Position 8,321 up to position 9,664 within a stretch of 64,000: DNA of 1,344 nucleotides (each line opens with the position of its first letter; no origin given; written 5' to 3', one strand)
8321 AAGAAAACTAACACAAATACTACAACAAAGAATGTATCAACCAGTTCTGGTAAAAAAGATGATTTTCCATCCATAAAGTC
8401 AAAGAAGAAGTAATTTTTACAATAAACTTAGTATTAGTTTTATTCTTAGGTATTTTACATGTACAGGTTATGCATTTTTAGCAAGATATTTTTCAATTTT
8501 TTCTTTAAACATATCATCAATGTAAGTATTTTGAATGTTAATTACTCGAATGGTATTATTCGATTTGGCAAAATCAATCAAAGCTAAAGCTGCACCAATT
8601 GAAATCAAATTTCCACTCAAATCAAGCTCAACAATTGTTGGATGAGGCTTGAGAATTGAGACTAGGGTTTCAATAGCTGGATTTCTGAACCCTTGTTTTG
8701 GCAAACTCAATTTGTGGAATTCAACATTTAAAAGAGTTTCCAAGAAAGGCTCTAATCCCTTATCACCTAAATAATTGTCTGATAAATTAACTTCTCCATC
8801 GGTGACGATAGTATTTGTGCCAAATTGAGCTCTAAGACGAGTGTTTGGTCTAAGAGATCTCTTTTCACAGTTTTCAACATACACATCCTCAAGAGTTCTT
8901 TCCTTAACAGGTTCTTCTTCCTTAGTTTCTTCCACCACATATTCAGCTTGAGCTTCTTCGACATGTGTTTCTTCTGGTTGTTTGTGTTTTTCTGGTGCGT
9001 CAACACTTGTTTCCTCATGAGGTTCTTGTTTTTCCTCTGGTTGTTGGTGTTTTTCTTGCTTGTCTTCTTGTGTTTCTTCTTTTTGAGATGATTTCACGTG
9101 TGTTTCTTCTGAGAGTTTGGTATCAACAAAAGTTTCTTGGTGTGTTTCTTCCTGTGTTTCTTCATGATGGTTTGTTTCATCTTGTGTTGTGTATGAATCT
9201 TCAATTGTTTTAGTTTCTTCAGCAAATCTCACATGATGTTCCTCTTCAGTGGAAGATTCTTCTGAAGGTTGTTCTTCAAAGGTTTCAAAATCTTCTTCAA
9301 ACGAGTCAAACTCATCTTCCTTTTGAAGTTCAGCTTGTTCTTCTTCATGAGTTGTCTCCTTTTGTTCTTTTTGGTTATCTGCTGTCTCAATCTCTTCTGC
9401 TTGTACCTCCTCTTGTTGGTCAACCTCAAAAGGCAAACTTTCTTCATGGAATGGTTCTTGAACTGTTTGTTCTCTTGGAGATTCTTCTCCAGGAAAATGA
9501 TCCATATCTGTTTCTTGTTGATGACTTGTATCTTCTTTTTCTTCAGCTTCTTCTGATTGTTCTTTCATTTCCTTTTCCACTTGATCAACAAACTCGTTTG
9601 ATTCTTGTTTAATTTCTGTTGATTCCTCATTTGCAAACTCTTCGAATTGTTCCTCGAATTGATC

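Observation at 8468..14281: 1,937-aa hyper-acidic protein built from nested tandem repeats with an RNI-like LRR cap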

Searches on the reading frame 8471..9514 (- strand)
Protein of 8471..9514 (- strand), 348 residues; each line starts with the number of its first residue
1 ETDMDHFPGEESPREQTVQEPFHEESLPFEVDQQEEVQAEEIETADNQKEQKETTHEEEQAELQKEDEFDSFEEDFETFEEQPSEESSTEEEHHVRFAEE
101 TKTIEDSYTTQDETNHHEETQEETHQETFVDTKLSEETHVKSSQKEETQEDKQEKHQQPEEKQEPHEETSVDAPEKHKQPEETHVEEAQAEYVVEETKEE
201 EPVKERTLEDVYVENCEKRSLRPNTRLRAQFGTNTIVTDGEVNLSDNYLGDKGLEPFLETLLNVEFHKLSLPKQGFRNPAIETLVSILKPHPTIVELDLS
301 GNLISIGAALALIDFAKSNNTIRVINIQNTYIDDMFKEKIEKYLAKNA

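Call 47: predict_structure(alignment_id=A4)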
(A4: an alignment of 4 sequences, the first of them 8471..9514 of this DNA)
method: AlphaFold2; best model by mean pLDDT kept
length: 348 residues; sequences in the alignment: 4
mean_pLDDT: 59.4   pTM: 0.43
mean pLDDT of the five models: 59.4, 57.7, 57.6, 57.2, 56.5
residues with pLDDT >= 90: 105; 70-90: 39; 50-70: 7; < 50: 197
segments of 3 or more residues with pLDDT < 50: 1-197
pLDDT, mean of each block of 10 residues (from residue 1): 39 38 37 35 41 42 42 39 35 35 34 34 39 34 32 31 34 32 35 49 81 95 93 92 85 90 93 78 92 92 90 93 92 93 89
secondary structure, 60 per line:
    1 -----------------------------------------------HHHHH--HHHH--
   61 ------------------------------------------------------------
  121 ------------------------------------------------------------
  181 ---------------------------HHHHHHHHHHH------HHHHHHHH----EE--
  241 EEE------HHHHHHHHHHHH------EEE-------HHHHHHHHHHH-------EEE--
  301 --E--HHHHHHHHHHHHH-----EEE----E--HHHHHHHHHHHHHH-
elements in order: H48-52 H55-58 H208-218 H225-232 E241-243 H250-261 E268-270 H278-288 E296-298 H306-318 E324-326 H334-347

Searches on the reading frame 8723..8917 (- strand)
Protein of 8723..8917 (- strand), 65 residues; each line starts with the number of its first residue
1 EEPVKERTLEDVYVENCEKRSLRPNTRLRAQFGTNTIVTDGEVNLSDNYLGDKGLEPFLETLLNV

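Call 49: search_solved_structures(query=A5, max_evalue=1, show_alignments=5)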
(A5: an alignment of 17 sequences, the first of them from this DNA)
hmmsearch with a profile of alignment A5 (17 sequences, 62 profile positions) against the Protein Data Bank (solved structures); distinct sequences matched with E-value up to 1: 40.
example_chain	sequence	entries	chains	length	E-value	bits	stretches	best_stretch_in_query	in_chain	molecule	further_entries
4peq_B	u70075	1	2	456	6.4e-11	45.1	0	38-61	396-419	Ribonuclease/angiogenin inhibitor 1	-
1a4y_A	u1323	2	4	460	1.2e-10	44.2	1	38-61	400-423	RIBONUCLEASE INHIBITOR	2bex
1z7x_W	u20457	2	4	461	1.2e-10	44.2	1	38-61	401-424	Ribonuclease inhibitor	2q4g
9y6s_8O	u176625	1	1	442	3.9e-10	42.6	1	25-60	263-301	Leucine-rich repeat protein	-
1dfj_I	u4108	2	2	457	5.1e-10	42.2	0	38-61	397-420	RIBONUCLEASE INHIBITOR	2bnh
3tsr_E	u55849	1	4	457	2e-09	40.3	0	38-61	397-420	Ribonuclease inhibitor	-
7n6g_4T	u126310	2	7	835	3.8e-09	39.4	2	5-31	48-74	FAP101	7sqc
9j7j_A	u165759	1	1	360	3.4e-07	33.2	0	39-56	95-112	GALA protein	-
8ej4_A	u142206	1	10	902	6.1e-07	32.4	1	38-61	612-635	NACHT, LRR and PYD domains-containing protein 3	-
9z03_A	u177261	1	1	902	6.2e-07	32.3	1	38-61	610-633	NACHT, LRR and PYD domains-containing protein 3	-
8swf_A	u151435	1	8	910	6.3e-07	32.3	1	38-61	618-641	NACHT, LRR and PYD domains-containing protein 3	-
8swk_A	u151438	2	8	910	6.3e-07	32.3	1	38-61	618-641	NACHT, LRR and PYD domains-containing protein 3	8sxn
7zgu_A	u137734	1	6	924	6.9e-07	32.2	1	38-61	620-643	NACHT, LRR and PYD domains-containing protein 3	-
7vtp_A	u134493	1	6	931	7.2e-07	32.1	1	38-61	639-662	NACHT, LRR and PYD domains-containing protein 3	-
6npy_A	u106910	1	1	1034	1.2e-06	31.4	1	38-61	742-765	Isoform 2 of NACHT, LRR and PYD domains-containing protein 3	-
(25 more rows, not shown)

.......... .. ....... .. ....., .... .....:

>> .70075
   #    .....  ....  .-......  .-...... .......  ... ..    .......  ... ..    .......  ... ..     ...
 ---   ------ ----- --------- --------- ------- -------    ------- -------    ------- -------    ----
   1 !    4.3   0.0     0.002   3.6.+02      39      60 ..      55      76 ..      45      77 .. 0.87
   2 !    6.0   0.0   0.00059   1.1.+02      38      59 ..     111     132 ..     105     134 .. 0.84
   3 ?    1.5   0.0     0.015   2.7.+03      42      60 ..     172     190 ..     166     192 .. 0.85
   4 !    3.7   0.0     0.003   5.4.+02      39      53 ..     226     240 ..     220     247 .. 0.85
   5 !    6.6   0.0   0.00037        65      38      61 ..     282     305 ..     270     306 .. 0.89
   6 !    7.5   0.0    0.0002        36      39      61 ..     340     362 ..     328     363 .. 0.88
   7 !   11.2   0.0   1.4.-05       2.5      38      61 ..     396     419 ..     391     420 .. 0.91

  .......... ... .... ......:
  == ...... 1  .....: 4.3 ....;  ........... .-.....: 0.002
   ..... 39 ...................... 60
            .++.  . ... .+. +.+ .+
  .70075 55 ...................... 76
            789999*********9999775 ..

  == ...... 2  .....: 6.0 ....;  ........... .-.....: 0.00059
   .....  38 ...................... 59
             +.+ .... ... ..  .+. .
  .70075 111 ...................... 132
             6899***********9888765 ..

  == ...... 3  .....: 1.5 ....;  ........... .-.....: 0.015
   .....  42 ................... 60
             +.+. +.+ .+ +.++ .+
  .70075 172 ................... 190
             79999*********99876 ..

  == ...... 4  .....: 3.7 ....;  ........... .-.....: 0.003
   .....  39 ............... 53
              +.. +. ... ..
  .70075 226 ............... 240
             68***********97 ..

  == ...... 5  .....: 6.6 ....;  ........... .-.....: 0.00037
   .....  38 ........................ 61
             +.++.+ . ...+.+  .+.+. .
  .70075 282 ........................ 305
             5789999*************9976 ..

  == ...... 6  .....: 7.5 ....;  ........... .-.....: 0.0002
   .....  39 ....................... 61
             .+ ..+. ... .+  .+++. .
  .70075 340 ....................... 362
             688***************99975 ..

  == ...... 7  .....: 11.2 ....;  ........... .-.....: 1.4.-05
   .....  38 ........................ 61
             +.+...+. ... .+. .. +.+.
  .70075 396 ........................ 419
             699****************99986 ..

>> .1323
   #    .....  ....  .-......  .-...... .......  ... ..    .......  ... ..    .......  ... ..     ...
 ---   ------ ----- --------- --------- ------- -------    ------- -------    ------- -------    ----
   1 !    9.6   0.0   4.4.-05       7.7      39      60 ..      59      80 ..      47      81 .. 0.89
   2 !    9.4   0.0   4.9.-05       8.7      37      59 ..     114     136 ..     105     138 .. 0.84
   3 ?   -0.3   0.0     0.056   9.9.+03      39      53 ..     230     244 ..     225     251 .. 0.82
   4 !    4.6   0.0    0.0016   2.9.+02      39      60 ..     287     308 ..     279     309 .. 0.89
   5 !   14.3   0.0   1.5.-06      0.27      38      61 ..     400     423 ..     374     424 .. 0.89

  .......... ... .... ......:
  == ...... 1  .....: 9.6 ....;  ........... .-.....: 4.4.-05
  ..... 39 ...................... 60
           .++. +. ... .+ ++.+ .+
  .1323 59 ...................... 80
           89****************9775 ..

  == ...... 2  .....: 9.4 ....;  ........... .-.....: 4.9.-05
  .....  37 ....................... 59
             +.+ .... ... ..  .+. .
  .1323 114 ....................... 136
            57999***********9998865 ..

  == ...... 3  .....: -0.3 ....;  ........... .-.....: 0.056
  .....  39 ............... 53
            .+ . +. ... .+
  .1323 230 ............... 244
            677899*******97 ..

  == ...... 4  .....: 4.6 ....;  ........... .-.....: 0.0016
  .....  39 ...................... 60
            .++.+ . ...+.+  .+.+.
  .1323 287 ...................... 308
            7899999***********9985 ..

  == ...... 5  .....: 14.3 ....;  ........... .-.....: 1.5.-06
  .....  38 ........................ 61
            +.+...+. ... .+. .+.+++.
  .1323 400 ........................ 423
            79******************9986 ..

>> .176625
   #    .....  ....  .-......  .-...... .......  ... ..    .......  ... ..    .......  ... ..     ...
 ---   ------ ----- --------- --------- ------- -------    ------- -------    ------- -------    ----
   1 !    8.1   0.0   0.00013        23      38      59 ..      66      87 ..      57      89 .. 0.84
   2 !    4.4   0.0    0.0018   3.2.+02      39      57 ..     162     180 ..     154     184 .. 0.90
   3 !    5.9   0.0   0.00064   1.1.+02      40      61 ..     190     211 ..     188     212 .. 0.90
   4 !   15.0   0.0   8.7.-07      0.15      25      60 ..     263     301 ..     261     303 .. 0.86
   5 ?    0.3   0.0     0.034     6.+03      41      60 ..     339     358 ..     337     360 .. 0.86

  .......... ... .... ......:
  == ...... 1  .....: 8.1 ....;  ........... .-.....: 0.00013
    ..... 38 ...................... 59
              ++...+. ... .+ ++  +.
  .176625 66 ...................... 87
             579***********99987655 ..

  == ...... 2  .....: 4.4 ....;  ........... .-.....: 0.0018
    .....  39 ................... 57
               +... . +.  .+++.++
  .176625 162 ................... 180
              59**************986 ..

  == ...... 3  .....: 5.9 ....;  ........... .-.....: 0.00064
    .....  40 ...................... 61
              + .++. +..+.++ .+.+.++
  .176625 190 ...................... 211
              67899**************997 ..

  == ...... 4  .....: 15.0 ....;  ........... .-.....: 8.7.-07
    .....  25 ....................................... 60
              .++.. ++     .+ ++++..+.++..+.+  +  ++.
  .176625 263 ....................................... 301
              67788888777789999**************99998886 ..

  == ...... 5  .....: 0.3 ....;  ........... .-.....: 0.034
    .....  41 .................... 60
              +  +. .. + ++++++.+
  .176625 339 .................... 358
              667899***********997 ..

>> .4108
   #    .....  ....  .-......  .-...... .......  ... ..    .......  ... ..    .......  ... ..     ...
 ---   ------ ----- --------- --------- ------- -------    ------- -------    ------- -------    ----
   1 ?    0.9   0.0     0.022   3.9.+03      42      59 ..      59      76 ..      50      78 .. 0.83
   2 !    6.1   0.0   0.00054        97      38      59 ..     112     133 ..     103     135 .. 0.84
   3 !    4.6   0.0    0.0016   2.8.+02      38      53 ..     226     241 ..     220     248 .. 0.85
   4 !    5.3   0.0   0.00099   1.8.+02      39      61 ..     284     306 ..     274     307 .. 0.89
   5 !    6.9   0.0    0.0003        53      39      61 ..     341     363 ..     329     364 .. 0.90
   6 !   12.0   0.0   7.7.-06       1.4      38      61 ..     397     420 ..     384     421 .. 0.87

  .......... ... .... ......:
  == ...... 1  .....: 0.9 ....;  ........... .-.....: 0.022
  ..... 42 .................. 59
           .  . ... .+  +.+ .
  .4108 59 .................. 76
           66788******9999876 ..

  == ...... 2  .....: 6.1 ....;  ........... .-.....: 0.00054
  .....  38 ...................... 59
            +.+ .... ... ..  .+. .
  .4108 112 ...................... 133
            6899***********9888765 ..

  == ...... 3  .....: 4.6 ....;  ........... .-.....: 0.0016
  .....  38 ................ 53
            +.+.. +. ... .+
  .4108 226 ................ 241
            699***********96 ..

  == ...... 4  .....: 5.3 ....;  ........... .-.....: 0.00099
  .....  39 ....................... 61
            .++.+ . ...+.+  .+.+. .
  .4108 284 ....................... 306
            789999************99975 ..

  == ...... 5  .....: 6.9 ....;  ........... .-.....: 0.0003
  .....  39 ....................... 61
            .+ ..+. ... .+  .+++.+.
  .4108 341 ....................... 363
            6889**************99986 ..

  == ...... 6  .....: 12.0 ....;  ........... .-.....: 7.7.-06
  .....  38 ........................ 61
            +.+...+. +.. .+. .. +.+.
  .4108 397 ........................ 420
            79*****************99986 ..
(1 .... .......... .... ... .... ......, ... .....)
